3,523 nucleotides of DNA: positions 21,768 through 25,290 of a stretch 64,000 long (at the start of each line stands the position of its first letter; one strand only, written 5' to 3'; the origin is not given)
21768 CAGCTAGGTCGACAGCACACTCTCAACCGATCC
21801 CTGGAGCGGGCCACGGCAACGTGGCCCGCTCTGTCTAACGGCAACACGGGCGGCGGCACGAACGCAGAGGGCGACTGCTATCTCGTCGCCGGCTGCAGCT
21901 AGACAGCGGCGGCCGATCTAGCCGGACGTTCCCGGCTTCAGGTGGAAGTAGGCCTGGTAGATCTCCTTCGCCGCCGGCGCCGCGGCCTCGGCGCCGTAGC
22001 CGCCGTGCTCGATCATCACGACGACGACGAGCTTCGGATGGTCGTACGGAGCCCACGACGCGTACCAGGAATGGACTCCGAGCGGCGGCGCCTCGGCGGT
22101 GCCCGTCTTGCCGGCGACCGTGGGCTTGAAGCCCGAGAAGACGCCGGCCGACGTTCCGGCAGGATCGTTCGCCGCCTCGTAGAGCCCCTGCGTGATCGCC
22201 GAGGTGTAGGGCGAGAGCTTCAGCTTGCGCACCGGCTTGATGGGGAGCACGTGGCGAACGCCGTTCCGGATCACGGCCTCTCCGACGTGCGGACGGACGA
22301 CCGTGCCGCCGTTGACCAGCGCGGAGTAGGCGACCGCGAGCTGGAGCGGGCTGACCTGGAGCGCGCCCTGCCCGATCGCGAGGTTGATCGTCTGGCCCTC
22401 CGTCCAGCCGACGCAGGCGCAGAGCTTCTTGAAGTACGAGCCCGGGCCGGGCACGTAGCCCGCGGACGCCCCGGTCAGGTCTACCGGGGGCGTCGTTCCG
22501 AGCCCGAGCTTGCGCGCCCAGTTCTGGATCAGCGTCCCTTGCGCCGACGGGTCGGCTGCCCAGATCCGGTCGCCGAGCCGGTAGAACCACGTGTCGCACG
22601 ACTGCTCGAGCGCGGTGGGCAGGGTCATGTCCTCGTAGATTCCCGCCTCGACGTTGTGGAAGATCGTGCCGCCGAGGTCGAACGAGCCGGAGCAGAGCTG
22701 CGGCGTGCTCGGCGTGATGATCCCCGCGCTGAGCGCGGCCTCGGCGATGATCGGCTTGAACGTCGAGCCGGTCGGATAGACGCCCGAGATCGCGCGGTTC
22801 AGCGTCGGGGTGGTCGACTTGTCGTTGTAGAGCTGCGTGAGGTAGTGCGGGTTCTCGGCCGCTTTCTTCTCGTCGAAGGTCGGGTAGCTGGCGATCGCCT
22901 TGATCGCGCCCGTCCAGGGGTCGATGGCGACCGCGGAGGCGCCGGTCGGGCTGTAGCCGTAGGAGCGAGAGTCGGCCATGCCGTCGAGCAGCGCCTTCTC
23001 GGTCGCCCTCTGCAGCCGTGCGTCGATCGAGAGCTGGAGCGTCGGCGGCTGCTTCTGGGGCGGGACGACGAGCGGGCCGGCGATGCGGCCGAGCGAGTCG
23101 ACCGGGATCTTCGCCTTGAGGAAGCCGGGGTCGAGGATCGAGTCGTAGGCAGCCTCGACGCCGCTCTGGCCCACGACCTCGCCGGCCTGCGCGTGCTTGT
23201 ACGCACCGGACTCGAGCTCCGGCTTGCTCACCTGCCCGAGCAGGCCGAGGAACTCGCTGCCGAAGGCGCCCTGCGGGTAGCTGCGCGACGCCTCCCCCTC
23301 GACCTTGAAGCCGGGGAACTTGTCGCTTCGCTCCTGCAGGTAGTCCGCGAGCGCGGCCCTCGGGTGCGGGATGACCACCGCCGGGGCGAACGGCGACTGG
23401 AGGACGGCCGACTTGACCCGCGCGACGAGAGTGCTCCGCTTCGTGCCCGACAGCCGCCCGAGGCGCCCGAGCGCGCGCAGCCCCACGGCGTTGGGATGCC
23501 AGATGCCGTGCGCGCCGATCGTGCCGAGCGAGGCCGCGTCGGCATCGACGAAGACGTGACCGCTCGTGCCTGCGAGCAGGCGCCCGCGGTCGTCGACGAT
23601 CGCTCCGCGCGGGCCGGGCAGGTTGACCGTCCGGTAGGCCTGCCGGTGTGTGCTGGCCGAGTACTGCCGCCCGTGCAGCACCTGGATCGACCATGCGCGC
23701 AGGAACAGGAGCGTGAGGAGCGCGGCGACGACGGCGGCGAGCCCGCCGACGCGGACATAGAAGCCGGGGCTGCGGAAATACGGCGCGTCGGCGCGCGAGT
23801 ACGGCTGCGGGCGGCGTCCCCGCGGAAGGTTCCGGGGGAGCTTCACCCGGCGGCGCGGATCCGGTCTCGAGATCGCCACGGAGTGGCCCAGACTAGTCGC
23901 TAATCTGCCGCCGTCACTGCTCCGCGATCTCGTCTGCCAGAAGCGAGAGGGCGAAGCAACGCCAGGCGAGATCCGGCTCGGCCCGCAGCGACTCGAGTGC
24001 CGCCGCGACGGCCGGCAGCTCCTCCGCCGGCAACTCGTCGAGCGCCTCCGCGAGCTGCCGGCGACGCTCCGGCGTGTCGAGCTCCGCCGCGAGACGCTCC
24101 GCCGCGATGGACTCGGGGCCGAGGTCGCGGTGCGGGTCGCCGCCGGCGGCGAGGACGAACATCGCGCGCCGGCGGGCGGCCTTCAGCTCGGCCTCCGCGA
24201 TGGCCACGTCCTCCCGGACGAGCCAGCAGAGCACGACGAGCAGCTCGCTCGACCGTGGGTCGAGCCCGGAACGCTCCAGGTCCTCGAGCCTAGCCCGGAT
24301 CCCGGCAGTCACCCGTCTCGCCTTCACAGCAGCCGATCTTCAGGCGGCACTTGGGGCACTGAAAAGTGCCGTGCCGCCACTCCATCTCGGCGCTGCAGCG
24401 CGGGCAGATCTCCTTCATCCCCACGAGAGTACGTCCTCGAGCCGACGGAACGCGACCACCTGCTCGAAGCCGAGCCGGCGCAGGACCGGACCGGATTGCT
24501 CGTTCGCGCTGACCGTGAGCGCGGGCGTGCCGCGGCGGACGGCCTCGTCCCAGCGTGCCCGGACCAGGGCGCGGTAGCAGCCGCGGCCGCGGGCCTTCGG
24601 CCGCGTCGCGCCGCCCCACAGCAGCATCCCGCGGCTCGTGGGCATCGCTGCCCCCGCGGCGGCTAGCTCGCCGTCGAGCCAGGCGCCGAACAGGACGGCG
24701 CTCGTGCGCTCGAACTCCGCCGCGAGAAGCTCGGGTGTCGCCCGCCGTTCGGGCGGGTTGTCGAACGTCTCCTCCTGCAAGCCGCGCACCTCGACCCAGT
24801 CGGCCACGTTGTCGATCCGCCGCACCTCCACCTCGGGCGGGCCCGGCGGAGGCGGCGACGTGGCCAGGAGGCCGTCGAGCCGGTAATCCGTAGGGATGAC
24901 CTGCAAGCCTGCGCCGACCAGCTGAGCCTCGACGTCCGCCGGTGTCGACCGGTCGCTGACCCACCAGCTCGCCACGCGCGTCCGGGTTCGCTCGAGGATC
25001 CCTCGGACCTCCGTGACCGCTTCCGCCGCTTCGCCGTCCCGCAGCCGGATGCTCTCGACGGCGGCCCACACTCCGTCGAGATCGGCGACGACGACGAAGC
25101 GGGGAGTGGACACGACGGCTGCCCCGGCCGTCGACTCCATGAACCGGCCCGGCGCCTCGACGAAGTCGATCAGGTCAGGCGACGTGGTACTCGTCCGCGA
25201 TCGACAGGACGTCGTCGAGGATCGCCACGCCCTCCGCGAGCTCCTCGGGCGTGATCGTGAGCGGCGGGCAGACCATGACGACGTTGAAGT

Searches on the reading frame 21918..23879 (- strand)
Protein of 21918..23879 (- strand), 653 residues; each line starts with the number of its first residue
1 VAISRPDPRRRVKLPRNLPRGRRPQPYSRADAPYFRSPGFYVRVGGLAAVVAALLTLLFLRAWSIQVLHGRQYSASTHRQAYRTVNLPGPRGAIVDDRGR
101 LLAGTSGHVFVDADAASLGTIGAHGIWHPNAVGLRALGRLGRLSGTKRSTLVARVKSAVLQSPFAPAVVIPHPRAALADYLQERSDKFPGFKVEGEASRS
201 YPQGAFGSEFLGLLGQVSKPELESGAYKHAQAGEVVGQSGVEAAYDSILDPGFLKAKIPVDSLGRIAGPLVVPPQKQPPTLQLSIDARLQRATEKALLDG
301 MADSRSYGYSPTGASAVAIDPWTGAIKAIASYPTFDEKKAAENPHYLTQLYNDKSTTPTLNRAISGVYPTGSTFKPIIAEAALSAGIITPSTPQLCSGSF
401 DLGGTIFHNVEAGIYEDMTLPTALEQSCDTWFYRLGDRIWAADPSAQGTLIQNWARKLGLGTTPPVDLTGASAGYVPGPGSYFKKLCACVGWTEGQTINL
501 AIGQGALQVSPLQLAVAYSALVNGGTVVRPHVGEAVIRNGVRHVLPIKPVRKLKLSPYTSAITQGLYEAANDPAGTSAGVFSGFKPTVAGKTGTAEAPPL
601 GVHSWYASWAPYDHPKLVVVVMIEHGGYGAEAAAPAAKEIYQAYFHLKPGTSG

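Call 78: search_protein_families(library=pfam, proteins=[window:21918-23879:-], max_evalue=0.001)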
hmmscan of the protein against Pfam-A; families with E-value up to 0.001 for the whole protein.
window:21918-23879:- (653 aa): 2 families
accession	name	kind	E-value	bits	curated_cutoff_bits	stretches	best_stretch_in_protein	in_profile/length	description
PF00905.27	Transpeptidase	-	3.4e-52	178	22.1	1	315-642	2-299/299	Penicillin binding protein transpeptidase domain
PF03717.20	PBP_dimer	-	1.5e-18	68.3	24.4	1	88-266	3-175/180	Penicillin-binding Protein dimerisation domain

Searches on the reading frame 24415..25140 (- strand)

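Call 78: search_protein_families(library=pfam, proteins=[window:24415-25140:-], max_evalue=0.001)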
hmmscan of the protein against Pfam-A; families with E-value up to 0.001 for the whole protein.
window:24415-25140:- (241 aa): 3 families
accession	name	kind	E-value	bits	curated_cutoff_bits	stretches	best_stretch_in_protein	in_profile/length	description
PF13480.13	Acetyltransf_6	-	7.8e-06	26.5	22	1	115-205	41-129/143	Acetyltransferase (GNAT) domain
PF00583.31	Acetyltransf_1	-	1.4e-05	25.8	20.7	1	117-225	3-116/116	Acetyltransferase (GNAT) family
PF13673.13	Acetyltransf_10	-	9.9e-05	22.8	23.6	1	123-229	7-111/128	Acetyltransferase (GNAT) domain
